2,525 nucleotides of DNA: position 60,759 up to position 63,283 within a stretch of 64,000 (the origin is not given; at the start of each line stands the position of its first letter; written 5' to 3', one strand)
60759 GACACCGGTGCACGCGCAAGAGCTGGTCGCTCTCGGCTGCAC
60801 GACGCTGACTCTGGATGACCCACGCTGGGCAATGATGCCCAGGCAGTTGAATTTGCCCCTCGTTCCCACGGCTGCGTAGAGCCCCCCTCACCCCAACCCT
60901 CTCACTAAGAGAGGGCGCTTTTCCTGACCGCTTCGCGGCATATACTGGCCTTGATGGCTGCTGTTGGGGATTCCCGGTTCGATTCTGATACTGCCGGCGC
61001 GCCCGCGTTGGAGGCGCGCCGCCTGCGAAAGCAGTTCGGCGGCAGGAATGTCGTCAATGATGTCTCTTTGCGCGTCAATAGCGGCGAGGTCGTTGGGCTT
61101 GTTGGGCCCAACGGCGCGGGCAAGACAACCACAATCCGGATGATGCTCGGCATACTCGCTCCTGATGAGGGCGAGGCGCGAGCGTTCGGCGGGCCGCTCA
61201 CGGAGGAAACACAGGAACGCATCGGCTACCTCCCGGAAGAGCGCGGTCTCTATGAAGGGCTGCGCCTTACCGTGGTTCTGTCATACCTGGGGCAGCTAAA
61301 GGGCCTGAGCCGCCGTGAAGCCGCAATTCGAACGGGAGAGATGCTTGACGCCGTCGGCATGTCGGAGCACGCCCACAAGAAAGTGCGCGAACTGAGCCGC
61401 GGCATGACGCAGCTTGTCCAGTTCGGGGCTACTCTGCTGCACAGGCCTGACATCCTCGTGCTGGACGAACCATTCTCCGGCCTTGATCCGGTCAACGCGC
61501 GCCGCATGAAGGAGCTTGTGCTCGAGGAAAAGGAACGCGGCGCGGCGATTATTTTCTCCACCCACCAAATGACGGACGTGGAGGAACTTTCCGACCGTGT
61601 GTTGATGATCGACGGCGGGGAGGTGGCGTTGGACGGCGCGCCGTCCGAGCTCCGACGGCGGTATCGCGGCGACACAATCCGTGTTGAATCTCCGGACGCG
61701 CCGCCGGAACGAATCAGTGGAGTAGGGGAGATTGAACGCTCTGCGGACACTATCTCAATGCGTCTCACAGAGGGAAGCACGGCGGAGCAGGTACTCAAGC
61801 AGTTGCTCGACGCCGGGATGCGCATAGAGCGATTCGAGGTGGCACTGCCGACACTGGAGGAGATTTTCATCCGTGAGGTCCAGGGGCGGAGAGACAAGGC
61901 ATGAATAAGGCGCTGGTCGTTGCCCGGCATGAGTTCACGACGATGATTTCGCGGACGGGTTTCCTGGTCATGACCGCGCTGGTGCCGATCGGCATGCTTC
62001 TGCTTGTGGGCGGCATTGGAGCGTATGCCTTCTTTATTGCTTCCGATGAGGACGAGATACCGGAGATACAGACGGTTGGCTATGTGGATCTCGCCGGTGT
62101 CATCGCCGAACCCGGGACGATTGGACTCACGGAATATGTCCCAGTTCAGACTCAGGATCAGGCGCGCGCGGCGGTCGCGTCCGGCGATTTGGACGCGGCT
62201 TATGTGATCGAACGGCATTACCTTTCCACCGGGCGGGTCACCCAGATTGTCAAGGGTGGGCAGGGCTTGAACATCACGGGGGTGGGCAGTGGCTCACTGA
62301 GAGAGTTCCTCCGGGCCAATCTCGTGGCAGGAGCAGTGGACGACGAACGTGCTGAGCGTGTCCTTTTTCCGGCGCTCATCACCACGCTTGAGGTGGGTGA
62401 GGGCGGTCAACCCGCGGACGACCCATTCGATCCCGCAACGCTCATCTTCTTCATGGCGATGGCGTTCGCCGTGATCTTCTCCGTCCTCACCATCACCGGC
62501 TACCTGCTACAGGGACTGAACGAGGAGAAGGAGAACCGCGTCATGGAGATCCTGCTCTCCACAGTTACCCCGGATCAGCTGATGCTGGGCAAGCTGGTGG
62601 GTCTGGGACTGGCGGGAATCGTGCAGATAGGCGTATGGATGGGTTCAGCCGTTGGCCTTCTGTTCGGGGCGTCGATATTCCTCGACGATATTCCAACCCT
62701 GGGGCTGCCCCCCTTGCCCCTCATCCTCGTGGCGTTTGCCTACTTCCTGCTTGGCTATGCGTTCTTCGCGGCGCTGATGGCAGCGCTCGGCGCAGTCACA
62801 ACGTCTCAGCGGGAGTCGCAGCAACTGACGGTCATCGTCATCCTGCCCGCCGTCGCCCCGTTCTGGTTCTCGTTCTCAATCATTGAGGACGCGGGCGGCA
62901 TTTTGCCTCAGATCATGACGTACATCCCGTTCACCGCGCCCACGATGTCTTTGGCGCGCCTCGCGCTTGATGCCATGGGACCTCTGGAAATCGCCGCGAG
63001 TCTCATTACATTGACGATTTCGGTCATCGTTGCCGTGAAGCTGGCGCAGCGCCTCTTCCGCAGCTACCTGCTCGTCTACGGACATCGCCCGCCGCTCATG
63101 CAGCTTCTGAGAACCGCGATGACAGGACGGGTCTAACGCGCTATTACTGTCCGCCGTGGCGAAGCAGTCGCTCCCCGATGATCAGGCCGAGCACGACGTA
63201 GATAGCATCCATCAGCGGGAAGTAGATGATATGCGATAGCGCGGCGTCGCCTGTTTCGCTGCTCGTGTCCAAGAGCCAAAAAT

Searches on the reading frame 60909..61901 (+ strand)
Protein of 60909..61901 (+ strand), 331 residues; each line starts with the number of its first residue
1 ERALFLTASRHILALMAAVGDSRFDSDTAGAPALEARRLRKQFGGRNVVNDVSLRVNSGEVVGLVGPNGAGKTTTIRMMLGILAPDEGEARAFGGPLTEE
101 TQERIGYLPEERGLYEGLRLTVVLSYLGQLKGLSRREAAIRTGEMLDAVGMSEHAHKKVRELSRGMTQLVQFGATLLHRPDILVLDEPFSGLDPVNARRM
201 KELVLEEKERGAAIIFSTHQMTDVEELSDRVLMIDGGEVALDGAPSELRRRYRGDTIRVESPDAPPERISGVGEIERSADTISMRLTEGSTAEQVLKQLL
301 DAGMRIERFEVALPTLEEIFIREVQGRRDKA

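Call 12: search_protein_families(library=pfam, proteins=[window:60909-61901:+], max_evalue=0.001)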
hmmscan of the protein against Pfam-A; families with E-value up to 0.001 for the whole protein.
window:60909-61901:+ (331 aa): 3 families
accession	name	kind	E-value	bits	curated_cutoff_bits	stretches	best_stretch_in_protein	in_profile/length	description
PF00005.33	ABC_tran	-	2.5e-26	93.3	25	1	49-189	1-136/137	ABC transporter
PF13732.12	DrrA1-3_C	-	2.9e-18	66.8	27.4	1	243-324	1-81/81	ATP-binding protein DrrA1-3-like, C-terminal domain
PF13304.12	AAA_21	-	2.6e-15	57.7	27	1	160-220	236-299/304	AAA domain, putative AbiEii toxin, Type IV TA system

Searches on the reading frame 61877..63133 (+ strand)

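Call 12: search_protein_families(library=pfam, proteins=[window:61877-63133:+], max_evalue=0.001)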
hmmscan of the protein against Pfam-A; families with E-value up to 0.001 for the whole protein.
window:61877-63133:+ (419 aa): 2 families
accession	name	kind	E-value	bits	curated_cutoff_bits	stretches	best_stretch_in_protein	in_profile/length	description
PF12698.13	ABC2_membrane_3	-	1.6e-39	136.5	31.6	1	29-389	3-344/347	ABC-2 family transporter protein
PF12679.13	ABC2_membrane_2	-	2.4e-13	50.4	27.2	1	14-323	2-193/283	ABC-2 family transporter protein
